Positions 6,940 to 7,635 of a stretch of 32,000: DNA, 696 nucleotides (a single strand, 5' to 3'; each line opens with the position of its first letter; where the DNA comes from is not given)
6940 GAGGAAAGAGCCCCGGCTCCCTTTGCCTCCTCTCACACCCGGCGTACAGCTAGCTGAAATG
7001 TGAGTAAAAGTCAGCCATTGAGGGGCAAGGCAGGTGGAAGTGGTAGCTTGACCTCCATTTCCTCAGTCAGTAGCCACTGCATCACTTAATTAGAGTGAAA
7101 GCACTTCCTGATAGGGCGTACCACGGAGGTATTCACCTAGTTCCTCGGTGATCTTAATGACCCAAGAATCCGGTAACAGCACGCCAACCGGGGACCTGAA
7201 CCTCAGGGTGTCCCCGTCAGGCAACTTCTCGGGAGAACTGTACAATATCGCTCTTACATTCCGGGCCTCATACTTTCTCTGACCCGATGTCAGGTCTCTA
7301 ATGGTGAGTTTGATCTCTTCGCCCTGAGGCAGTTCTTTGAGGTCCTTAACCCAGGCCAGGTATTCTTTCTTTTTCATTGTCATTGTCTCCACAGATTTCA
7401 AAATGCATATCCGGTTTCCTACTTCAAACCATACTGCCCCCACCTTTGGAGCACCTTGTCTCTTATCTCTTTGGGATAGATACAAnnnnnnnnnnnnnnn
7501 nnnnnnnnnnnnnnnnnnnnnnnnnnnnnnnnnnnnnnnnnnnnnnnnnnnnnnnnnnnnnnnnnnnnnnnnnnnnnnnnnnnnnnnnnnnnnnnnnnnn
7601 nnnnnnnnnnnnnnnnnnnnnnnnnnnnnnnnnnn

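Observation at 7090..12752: Compact OYE-type reductase / CoA ligase / UbiD (de)carboxylase / small-ORF block resembling the carboxylase-ligase-(ATP-independent) aryl-CoA reductase logic of anaerobic arene degradation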

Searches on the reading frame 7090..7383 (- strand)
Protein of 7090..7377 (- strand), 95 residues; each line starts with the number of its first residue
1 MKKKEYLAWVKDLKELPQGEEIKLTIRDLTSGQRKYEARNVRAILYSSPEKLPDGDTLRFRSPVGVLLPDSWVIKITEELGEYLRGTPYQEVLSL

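Call 72: search_protein_families(library=pfam, proteins=[L092:6258-6857:-, L093:5884-6261:-], max_evalue=0.001)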
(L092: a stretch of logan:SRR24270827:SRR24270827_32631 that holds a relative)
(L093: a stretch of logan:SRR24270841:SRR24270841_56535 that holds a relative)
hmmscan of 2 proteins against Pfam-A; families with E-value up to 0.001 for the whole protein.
L092:6258-6857:- (199 aa): 0 families

L093:5884-6261:- (125 aa): 1 family
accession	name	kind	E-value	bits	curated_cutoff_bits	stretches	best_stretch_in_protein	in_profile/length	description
PF01609.27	DDE_Tnp_1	-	0.00016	22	23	1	3-47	152-196/200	Transposase DDE domain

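Call 77: find_homologous_proteins(query=window:7090-7377:-, max_evalue=0.001)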
Query window:7090-7377:- (95 aa): 10 proteins with E <= 0.001 among 13 candidates.
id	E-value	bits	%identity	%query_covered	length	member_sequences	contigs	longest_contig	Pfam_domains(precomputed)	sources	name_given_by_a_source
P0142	2.0e-55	202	100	100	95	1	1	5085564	PF09662.15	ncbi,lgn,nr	ncbi:MAG: phenylphosphate carboxylase subunit gamma [Deltaproteobacteria bacterium]|nr:MAG: phenylph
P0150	5.2e-51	188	94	100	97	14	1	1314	PF09662.15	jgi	jgi:hypothetical protein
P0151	1.9e-45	171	82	100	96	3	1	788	PF09662.15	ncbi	-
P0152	1.8e-42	161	80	100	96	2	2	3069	PF09662.15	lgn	-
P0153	4.5e-40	153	72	99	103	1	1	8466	PF09662.15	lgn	-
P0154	3.1e-39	151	78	96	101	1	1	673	PF09662.15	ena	-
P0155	4.3e-35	137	69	98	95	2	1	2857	PF09662.15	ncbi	ncbi:MAG: phenylphosphate carboxylase subunit gamma [Dehalococcoidia bacterium]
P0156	4.3e-34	134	68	100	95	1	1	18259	PF09662.15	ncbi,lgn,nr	ncbi:MAG: phenylphosphate carboxylase subunit gamma [Desulfobacterales bacterium]|nr:phenylphosphate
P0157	4.2e-30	121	68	93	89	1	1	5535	PF09662.15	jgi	jgi:hypothetical protein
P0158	1.8e-17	81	56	85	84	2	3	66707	PF09662.15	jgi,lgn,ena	-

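Call 83: predict_structure(alignment_id=A3)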
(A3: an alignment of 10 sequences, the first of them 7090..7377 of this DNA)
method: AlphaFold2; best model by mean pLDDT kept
length: 95 residues; sequences in the alignment: 10
mean_pLDDT: 86.3   pTM: 0.77
mean pLDDT of the five models: 86.3, 85.6, 84.8, 83.8, 83.5
residues with pLDDT >= 90: 56; 70-90: 28; 50-70: 5; < 50: 6
segments of 3 or more residues with pLDDT < 50: 91-95
pLDDT, mean of each block of 10 residues (from residue 1): 88 91 93 86 95 95 90 95 65 41
secondary structure, 60 per line:
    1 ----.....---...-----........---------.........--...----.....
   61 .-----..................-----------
elements in order: E5-9 E21-28 E38-46 E56-61 E67-84

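Call 86: fold_search(model_id=the predicted structure, library=pdb)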
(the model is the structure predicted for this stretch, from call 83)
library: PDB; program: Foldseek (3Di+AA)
matches with E <= 10: 98; with E <= 0.001: 0
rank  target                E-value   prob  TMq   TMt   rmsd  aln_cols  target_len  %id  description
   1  4g1j_A                4.8e-01  0.12  0.26  0.16   8.3        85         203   13  Sortase C1 of GBS Pilus Island 1 (released 2012-12-05)
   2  9m6n_A                5.4e-01  0.13  0.26  0.19   8.4       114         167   16  Crystal Structure of the double mutant (P94A and C222A) of Sortase E from Thermobifida fusca (released 2026-03-11)
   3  9m4u_A                6.8e-01  0.12  0.26  0.19   8.4       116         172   16  Crystal Structure of Sortase E mutant P94A from Thermobifida fusca (released 2026-03-04)
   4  6ixz_B                6.8e-01  0.12  0.25  0.18   7.6        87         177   11  X-ray structure of sortase C from Clostridium perfringens SM101 (released 2019-08-14)
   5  9iv0_A                7.2e-01  0.12  0.26  0.18   8.4       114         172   16  Crystal Structure of Sortase E mutant Y128F from Thermobifida fusca (released 2025-07-23)
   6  2xwg_C                8.0e-01  0.08  0.23  0.16   8.1        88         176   10  Crystal structure of sortase C-1 from Actinomyces oris (formerly Actinomyces naeslundii) (released 2011-02-23)
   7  9m5i_A                9.0e-01  0.10  0.26  0.19   7.9       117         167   14  Crystal Structure of the double mutant (P94A and Y128F) of Sortase E from Thermobifida fusca (released 2026-03-11)
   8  9m2g_A                9.0e-01  0.10  0.26  0.19   7.8       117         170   14  Crystal Structure of the double mutant (Y128F and C222A) of Sortase E from Thermobifida fusca (released 2026-03-04)
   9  9j0t_A                9.0e-01  0.10  0.26  0.19   8.3       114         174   16  Crystal Structure of Sortase E mutant - C222A from Thermobifida fusca (released 2025-08-06)
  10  2xwg_B                9.0e-01  0.08  0.24  0.17   7.6        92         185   12  Crystal structure of sortase C-1 from Actinomyces oris (formerly Actinomyces naeslundii) (released 2011-02-23)
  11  7d6t_A                1.0e+00  0.10  0.26  0.17   7.5        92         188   12  X-ray structure of Clostridium perfringens sortase C with the C-terminal cell wall sorting motif. (released 2021-06-02)
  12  7cg9                  1.1e+00  0.06  0.20  0.14   8.0        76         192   13  Crystal structure of pilin-specific sortase SrtC1 from Lactobacillus rhamnosus GG (released 2022-03-02)
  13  6ixz_A                1.2e+00  0.08  0.25  0.16   7.3        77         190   13  X-ray structure of sortase C from Clostridium perfringens SM101 (released 2019-08-14)
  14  5k9a                  1.2e+00  0.07  0.23  0.15   7.8        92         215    8  Sortase A from Corynebacterium diphtheriae (released 2016-06-15)
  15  3rbj_A                1.3e+00  0.07  0.24  0.16   7.9        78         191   12  Crystal Structure of the lid-mutant of Streptococcus agalactiae Sortase C1 (released 2011-09-07)
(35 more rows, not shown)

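Call 88: search_protein_families(library=pfam, proteins=[window:7090-7377:-, L092:8553-9992:+, L092:7225-8238:+], max_evalue=0.1)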
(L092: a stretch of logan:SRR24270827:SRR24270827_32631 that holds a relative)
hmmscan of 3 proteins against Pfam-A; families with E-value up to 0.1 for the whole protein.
window:7090-7377:- (95 aa): 1 family
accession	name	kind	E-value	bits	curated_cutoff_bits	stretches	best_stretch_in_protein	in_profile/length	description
PF09662.15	Phenyl_P_gamma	-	5.1e-09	36.6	25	1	8-79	5-74/83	Phenylphosphate carboxylase gamma subunit (Phenyl_P_gamma)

L092:8553-9992:+ (479 aa): 3 families
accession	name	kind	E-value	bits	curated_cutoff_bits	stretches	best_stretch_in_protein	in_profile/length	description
PF01977.22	UbiD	-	2.4e-70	236.4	23.3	1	111-310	7-206/206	3-octaprenyl-4-hydroxybenzoate carboxy-lyase Rift-related domain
PF20696.2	UbiD_C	-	3.2e-21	76.1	24.2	1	341-441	27-127/127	3-octaprenyl-4-hydroxybenzoate carboxy-lyase C-terminal domain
PF20695.2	UbiD_N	-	9.6e-19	67.7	24.3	1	10-95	1-77/78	3-octaprenyl-4-hydroxybenzoate carboxy-lyase N-terminal domain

L092:7225-8238:+ (337 aa): 1 family
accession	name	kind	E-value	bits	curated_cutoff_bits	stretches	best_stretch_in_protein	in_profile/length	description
PF04909.20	Amidohydro_2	-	3.5e-28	99.6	26.4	1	76-336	58-288/289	Amidohydrolase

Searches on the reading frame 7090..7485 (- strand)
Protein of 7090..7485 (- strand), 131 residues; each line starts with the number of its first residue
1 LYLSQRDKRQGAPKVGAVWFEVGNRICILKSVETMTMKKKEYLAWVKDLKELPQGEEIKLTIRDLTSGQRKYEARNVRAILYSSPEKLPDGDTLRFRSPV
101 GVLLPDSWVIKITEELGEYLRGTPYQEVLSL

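Call 4: search_protein_families(library=pfam, proteins=[window:7090-7485:-])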
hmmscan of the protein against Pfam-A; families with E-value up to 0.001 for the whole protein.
window:7090-7485:- (131 aa): 1 family
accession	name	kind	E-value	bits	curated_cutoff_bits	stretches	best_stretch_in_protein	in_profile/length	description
PF09662.15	Phenyl_P_gamma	-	1.1e-08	35.6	25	1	44-115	5-74/83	Phenylphosphate carboxylase gamma subunit (Phenyl_P_gamma)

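Call 6: search_protein_families(library=ncbifam, proteins=[window:7090-7485:-], max_evalue=0.00001)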
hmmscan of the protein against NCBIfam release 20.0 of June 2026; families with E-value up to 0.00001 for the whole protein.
window:7090-7485:- (131 aa): 1 family
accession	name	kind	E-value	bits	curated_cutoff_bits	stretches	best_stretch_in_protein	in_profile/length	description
TIGR02725.1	phenyl_P_gamma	equivalog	1.6e-09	37.6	135.55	1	44-115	6-75/84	phenylphosphate carboxylase subunit gamma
